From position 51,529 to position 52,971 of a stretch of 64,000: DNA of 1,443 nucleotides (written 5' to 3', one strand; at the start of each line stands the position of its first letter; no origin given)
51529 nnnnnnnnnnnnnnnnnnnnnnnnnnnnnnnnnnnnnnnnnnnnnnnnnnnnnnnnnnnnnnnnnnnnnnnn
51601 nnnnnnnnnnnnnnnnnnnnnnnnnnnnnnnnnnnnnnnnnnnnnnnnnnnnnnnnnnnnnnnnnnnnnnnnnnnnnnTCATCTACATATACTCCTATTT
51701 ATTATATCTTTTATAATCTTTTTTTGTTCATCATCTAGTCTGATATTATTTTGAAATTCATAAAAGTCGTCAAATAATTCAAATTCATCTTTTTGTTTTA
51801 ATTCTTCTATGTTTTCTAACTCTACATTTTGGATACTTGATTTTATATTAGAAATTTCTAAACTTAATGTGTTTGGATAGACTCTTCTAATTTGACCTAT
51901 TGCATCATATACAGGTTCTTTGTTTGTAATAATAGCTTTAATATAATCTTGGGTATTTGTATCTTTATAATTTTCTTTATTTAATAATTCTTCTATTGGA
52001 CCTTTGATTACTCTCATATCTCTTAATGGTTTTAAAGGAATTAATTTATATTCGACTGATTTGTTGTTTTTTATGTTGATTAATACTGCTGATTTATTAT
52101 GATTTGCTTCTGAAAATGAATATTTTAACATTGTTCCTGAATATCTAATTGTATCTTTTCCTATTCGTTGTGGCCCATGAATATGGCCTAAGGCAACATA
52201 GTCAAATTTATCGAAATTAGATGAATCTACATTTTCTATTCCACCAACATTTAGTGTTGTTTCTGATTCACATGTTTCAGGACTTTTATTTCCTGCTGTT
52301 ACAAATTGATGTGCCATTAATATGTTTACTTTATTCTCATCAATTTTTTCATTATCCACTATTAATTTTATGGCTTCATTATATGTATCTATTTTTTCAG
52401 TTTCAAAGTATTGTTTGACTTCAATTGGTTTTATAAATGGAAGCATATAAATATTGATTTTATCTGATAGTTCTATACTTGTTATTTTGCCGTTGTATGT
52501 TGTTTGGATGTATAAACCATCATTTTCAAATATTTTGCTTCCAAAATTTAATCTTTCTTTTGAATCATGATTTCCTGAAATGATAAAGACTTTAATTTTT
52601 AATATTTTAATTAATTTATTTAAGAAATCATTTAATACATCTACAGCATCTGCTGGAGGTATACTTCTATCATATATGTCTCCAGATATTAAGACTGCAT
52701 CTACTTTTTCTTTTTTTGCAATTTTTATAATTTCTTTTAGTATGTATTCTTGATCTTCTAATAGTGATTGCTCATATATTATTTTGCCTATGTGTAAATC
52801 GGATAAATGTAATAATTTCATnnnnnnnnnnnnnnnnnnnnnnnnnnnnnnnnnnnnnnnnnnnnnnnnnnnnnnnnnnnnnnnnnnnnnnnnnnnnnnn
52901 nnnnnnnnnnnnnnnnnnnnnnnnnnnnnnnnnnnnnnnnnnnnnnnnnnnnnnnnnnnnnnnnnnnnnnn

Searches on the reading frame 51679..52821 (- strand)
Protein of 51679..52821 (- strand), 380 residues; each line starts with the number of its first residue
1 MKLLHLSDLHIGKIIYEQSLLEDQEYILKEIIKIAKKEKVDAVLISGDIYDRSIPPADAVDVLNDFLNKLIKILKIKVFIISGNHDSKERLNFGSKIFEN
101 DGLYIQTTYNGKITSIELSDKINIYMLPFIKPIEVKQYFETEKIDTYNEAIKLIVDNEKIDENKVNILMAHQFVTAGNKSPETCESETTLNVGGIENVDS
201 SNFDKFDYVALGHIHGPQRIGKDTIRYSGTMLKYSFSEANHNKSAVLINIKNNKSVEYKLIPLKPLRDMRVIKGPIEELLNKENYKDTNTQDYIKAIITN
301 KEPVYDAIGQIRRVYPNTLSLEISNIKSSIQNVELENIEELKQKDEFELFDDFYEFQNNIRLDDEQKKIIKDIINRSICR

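Call 7: search_protein_families(library=pfam, proteins=[window:51679-52821:-], max_evalue=0.01)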
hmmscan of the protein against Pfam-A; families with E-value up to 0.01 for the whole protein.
window:51679-52821:- (380 aa): 3 families
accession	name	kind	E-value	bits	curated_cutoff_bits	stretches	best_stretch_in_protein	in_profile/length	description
PF12320.13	SbcD_C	-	1.8e-20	73.6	24.4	1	265-358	1-94/94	Type 5 capsule protein repressor C-terminal domain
PF00149.33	Metallophos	-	3.3e-18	67.3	21.5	1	1-217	1-191/191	Calcineurin-like phosphoesterase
PF12850.12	Metallophos_2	-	8.5e-08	32.8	27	1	1-219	1-121/154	Calcineurin-like phosphoesterase superfamily domain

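Call 76: find_encoding_contigs(protein=window:51679-52821:-, flank=10000, max_places=6)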
Protein window:51679-52821:- (380 aa): no gene with exactly this product is on record in the collection.
